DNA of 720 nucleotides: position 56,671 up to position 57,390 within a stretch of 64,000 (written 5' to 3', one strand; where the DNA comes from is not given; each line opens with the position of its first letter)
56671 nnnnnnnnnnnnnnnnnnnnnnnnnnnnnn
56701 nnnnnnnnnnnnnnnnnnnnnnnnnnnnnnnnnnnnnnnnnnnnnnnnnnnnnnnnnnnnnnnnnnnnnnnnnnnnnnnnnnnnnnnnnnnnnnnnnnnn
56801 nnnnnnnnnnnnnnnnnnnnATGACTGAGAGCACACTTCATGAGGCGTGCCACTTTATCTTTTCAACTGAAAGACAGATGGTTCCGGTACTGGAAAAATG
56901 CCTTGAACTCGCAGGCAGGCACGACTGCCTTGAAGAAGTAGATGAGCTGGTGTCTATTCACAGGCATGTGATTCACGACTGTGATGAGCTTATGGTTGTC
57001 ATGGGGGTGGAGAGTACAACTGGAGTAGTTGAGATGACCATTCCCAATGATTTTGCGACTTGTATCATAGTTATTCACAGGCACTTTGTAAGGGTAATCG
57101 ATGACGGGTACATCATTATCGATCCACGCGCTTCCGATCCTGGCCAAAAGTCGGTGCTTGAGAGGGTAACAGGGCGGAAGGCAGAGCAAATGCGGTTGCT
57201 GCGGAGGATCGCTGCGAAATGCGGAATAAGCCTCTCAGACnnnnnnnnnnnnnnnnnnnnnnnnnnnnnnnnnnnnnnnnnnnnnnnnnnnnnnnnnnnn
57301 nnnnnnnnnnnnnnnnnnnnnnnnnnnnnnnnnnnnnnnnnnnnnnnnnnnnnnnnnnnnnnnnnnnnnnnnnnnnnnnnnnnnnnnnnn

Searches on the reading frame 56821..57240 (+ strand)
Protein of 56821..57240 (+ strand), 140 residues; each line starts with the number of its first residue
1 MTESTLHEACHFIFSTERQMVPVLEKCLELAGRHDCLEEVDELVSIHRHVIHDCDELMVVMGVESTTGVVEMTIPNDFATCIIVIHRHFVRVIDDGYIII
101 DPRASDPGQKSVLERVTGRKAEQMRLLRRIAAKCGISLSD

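Call 20: search_solved_structures(query=A3, max_evalue=10)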
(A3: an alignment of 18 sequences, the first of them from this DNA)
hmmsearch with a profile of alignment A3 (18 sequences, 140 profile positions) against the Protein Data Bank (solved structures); distinct sequences matched with E-value up to 10: 7.
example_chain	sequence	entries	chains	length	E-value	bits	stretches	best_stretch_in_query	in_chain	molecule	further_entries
2o1j_A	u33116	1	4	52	0.15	15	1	99-136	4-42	Nonstructural protein NSP4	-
1g1i_A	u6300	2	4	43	0.15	15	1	99-135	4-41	NON-STRUCTURAL GLYCOPROTEIN NSP4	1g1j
2o1k_A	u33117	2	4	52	0.18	14.7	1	99-136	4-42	Non-structural glycoprotein NSP4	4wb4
5y9r_A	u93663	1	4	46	0.25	14.3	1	99-134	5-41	Nonstructural protein 4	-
5y2h_D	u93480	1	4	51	0.29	14.1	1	99-134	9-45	Nonstructural protein 4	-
5y2e_D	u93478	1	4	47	0.29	14.1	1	99-137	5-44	Non-structural glycoprotein 4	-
5y2j_A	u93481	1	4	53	0.4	13.6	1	99-134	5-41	Nonstructural protein 4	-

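Call 35: predict_structure(alignment_id=A3)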
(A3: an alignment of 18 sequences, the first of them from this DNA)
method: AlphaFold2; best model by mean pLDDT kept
length: 140 residues; sequences in the alignment: 18
mean_pLDDT: 92.0   pTM: 0.86
mean pLDDT of the five models: 92.0, 91.5, 91.1, 90.2, 89.5
residues with pLDDT >= 90: 116; 70-90: 16; 50-70: 8; < 50: 0
segments of 3 or more residues with pLDDT < 50: none
pLDDT, mean of each block of 10 residues (from residue 1): 84 93 96 94 98 95 73 89 96 95 92 97 98 90
secondary structure, 60 per line:
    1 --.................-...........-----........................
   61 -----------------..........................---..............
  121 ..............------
elements in order: H3-19 H21-31 H37-60 H78-103 H107-134

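Call 46: find_homologous_proteins(query=A3, max_evalue=0.001)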
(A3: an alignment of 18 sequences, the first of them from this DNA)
Query A3 (18 sequences) (140 aa, profile of the alignment): 1 proteins with E <= 0.001 among 2671 candidates.
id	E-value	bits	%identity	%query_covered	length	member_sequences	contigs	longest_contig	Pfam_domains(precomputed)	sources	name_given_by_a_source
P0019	1.7e-57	211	86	99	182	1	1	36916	-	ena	-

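Call 55: search_protein_families(library=ncbifam, proteins=[window:56821-57240:+], max_evalue=1)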
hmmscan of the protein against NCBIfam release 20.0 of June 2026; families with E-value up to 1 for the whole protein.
seq(140 aa): 0 families

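Call 58: search_protein_representatives(alignment_id=A3)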
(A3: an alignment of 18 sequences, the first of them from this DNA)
Query: 18 sequences, 140 profile positions. Proteins with E-value up to 0.001 (for the whole library): 8; up to 1e-10: 6; up to 1e-30: 5. The best 8 are listed.
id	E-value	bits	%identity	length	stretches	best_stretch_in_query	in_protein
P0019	5.4e-58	210.9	-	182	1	1-139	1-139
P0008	2.2e-57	209.0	-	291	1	1-139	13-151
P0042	1.6e-52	193.2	-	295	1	1-139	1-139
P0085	2.1e-51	189.5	-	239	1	1-139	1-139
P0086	2.5e-35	137.5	-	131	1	1-105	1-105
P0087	9.9e-14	67.5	-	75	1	1-56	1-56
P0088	1.7e-08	50.5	-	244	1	99-139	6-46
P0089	5.3e-04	36.0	-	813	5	15-41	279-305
